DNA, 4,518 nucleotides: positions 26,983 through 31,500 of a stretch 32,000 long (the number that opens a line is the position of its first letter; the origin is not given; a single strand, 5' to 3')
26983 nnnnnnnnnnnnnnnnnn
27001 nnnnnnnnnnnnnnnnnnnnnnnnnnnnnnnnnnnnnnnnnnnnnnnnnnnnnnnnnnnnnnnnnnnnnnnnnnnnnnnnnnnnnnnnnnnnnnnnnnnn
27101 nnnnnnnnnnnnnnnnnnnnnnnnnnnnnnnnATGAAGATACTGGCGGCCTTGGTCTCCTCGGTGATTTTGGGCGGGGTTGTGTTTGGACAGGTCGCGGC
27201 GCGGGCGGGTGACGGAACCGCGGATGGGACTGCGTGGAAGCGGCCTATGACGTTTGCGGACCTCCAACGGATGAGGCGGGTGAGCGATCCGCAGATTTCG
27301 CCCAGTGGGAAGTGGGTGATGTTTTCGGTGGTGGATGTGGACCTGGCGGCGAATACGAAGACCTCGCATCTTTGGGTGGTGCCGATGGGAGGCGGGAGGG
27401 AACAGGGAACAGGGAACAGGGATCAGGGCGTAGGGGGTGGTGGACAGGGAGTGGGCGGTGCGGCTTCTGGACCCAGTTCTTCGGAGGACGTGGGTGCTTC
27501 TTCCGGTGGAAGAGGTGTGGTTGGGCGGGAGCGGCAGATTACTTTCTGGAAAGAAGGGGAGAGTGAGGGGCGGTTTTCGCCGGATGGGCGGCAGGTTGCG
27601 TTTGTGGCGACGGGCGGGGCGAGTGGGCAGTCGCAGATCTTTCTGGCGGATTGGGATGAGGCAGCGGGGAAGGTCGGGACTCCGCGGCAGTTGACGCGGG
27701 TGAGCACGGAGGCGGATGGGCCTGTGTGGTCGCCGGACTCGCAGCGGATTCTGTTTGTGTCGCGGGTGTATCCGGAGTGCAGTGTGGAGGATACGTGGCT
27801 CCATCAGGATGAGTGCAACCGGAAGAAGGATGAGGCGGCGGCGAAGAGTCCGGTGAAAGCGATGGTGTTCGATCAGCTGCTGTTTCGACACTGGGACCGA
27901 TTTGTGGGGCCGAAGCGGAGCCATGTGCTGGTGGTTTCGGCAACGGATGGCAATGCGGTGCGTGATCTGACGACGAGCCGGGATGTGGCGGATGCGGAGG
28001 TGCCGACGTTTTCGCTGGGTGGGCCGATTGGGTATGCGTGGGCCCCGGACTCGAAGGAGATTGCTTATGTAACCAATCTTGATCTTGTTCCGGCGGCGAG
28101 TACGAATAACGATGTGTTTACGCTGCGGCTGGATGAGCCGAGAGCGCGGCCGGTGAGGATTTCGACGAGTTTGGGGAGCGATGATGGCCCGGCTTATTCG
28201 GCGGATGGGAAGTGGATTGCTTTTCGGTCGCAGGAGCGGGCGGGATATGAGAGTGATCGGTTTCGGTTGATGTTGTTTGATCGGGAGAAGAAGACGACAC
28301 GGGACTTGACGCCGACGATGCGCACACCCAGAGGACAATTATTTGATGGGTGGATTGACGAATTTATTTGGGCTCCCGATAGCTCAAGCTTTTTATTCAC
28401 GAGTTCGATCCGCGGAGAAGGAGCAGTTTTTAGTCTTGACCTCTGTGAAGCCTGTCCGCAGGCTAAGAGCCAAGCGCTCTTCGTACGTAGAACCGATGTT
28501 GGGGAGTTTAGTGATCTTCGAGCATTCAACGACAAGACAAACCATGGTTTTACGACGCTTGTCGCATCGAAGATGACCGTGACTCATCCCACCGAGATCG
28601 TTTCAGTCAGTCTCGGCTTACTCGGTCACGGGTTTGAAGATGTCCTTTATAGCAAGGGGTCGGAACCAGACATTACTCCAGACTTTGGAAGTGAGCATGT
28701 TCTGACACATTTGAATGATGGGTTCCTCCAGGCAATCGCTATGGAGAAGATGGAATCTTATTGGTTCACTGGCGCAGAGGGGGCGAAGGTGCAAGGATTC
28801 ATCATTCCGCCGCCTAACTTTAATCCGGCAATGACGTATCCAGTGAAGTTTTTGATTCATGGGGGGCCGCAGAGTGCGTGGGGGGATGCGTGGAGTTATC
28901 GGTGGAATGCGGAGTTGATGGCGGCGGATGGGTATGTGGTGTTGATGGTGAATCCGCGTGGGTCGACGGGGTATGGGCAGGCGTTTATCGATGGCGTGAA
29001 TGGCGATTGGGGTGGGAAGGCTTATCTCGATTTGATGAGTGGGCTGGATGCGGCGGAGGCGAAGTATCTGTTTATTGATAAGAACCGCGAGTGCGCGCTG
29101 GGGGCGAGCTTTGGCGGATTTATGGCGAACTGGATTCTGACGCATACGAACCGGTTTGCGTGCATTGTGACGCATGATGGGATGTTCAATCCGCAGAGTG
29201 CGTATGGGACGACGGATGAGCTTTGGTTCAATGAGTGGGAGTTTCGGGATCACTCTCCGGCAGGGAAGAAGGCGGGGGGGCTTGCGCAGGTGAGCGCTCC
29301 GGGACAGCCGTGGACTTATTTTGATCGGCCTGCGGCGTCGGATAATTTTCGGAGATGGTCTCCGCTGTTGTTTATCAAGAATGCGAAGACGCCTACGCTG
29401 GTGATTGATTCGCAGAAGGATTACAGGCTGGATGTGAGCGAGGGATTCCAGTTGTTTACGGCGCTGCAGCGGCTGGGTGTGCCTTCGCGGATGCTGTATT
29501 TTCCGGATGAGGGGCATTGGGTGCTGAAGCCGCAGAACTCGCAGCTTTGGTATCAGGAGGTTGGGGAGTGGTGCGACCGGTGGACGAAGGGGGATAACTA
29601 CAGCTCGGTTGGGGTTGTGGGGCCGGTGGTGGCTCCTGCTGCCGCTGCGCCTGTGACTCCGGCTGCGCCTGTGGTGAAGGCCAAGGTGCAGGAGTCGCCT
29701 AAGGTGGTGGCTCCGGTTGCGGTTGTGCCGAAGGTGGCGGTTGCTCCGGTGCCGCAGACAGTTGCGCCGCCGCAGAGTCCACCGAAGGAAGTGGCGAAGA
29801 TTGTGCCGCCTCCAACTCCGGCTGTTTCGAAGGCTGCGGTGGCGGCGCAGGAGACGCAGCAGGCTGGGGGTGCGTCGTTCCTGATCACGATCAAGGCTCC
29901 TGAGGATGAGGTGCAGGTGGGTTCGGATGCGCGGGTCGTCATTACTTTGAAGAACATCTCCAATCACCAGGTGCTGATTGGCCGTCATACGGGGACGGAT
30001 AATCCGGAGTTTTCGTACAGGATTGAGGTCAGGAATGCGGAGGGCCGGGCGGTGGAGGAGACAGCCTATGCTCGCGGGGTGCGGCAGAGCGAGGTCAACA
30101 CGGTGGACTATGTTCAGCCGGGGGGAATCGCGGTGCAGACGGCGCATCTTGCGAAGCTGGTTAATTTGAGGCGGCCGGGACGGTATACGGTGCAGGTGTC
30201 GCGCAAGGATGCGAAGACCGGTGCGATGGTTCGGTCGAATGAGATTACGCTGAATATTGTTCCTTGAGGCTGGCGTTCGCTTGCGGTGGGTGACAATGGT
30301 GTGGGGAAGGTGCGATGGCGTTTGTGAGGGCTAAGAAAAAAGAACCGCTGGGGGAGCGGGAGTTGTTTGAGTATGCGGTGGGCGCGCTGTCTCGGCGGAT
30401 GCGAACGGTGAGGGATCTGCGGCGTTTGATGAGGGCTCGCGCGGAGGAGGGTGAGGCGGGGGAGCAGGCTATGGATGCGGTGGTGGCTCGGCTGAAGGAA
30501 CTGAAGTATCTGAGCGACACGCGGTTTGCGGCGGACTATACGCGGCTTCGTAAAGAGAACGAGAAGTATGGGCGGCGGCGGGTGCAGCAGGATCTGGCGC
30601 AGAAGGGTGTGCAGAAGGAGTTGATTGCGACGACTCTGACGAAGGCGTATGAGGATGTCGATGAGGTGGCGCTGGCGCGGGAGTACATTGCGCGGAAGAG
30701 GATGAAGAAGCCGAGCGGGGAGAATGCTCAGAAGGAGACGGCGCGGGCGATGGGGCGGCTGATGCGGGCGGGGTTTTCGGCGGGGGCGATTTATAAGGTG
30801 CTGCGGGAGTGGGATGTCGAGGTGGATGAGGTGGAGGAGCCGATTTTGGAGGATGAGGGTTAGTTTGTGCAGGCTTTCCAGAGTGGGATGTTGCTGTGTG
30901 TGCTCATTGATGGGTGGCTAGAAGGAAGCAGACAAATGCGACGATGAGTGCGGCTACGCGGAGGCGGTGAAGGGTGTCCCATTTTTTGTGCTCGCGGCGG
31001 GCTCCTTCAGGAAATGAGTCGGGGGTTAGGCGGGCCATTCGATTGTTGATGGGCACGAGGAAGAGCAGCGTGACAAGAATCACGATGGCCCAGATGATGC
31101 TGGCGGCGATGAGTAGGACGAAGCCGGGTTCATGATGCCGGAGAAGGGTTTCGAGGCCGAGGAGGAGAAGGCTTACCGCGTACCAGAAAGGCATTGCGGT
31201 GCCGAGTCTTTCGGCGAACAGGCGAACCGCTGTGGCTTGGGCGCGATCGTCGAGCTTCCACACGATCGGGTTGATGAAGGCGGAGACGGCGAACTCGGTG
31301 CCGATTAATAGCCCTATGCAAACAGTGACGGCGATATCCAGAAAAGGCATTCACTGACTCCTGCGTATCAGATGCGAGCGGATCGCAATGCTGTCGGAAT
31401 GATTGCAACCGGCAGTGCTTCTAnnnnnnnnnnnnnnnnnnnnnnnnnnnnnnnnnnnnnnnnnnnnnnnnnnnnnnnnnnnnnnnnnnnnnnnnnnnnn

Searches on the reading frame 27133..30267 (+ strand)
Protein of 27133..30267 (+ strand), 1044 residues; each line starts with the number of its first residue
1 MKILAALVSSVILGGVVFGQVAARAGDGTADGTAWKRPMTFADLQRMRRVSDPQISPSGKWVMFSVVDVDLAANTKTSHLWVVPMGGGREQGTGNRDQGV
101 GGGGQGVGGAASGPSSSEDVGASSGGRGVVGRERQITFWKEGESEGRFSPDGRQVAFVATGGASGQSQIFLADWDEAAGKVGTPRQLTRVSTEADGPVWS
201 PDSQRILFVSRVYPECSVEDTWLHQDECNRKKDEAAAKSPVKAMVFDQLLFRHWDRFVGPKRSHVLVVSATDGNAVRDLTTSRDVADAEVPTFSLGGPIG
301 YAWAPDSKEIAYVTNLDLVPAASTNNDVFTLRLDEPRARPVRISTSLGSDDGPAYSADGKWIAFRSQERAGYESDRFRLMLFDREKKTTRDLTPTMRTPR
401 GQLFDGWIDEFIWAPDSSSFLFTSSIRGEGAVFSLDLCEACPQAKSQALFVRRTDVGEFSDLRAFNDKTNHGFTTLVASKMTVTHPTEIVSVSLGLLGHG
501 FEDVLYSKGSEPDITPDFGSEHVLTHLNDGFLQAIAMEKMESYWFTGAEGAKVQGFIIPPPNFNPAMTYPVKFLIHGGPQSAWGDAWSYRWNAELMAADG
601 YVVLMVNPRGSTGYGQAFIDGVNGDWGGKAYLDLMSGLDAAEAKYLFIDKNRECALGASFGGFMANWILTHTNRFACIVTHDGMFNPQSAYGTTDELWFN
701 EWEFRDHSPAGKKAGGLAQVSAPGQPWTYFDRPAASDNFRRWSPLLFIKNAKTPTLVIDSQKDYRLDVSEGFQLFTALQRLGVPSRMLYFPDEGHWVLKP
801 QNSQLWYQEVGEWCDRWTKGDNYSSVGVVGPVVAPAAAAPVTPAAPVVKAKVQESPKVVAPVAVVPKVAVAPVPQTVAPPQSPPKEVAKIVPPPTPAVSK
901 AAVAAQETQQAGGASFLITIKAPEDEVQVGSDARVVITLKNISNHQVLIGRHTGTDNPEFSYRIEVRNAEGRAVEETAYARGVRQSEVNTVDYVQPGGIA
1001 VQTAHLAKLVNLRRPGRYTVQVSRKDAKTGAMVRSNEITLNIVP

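Call 7: search_protein_families(library=pfam, proteins=[window:27133-30267:+], max_evalue=0.001)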
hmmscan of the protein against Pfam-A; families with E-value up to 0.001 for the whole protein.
window:27133-30267:+ (1044 aa): 2 families
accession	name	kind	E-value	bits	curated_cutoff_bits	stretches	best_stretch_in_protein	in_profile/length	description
PF00326.27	Peptidase_S9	-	1.7e-51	175.2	22.6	2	587-706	1-118/213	Prolyl oligopeptidase family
PF07676.18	PD40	-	5.9e-20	71.1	20.9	2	134-170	2-37/38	WD40-like Beta Propeller Repeat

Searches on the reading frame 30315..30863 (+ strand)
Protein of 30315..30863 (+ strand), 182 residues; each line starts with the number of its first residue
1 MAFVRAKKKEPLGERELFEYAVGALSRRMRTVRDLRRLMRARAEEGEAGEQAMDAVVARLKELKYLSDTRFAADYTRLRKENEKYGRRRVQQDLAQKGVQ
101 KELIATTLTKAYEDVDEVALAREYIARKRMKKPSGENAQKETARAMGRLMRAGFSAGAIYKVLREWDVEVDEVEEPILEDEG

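Call 7: search_protein_families(library=pfam, proteins=[window:30315-30863:+], max_evalue=0.001)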
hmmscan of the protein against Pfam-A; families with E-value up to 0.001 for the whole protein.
window:30315-30863:+ (182 aa): 3 families
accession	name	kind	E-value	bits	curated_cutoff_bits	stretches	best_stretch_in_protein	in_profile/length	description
PF02631.22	RecX_HTH2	-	4.8e-12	46.4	26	1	67-108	1-42/42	RecX, second three-helix domain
PF21981.2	RecX_HTH3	-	5.2e-06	27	26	1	124-163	9-48/48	RecX, third three-helix domain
PF21982.2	RecX_HTH1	-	0.00015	22.1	26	0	18-53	2-37/40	RecX, first three-helix domain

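Call 29: find_encoding_contigs(protein=window:30315-30863:+, flank=10000, max_places=4)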
Protein window:30315-30863:+ (182 aa): no gene with exactly this product is on record in the collection.

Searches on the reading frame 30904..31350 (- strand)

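Call 7: search_protein_families(library=pfam, proteins=[window:30904-31350:-], max_evalue=0.001)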
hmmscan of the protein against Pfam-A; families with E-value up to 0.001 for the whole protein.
window:30904-31350:- (148 aa): 1 family
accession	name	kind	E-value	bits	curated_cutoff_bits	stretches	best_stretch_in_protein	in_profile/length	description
PF08592.16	Anthrone_oxy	-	5.1e-13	49.6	27.3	1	52-141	11-106/106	Anthrone oxygenase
